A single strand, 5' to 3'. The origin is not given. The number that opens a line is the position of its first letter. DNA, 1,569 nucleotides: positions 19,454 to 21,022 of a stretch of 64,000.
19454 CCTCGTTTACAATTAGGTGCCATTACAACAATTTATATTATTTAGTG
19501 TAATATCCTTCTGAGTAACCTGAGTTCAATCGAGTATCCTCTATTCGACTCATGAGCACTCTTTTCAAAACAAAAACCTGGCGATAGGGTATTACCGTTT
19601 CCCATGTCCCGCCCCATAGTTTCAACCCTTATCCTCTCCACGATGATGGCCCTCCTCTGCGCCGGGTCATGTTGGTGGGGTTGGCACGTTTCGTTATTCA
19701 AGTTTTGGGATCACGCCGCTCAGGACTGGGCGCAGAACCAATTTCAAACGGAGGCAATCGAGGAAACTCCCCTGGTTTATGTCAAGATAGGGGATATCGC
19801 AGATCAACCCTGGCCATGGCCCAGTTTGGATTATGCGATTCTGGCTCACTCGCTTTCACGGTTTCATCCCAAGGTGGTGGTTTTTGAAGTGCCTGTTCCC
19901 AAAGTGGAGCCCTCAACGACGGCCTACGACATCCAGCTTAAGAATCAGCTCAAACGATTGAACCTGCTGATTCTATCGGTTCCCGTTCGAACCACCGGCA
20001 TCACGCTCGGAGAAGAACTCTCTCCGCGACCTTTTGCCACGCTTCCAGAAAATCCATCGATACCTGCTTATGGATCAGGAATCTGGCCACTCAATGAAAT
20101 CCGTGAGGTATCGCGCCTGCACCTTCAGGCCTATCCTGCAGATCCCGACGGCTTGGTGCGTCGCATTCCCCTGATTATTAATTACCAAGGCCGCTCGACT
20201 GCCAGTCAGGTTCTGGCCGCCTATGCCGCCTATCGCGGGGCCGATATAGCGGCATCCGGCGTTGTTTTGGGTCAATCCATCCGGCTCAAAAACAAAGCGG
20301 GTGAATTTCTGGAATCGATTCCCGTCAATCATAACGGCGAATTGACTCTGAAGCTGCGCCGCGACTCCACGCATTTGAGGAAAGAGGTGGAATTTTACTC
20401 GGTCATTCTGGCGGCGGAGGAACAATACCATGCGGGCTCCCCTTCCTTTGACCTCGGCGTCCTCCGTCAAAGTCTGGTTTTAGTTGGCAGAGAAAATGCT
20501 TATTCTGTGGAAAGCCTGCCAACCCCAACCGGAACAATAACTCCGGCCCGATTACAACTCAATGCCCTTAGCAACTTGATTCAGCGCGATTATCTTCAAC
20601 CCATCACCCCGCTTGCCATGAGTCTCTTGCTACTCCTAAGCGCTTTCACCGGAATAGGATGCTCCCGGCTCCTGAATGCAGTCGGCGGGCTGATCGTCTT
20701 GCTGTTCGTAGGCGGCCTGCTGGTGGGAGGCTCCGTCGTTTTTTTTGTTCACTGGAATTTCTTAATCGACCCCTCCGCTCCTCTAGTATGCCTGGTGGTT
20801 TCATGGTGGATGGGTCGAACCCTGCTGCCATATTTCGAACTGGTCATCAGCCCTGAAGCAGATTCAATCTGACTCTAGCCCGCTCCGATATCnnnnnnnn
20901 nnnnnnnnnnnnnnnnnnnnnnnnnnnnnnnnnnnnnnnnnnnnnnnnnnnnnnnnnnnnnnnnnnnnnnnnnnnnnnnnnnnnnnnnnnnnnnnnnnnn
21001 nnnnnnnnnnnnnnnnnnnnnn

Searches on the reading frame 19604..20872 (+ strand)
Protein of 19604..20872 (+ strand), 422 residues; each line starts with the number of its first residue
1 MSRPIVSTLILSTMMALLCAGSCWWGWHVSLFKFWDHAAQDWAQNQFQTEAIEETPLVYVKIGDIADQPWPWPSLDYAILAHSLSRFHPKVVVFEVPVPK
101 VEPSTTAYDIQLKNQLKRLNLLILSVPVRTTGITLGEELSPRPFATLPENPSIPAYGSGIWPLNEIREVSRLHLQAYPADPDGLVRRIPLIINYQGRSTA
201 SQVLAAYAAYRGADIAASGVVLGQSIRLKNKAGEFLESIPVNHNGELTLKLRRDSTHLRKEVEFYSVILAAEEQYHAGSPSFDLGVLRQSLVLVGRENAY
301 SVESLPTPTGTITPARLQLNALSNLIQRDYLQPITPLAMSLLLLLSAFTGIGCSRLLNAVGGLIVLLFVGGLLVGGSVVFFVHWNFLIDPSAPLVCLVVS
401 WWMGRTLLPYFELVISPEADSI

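Call 28: search_protein_families(library=pfam, proteins=[window:19604-20872:+], max_evalue=0.00001)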
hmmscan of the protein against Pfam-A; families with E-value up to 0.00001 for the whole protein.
window:19604-20872:+ (422 aa): 1 family
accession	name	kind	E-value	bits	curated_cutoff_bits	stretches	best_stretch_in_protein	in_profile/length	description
PF05226.16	CHASE2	-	1.5e-22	80.8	26.3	1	24-347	11-251/257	CHASE2 domain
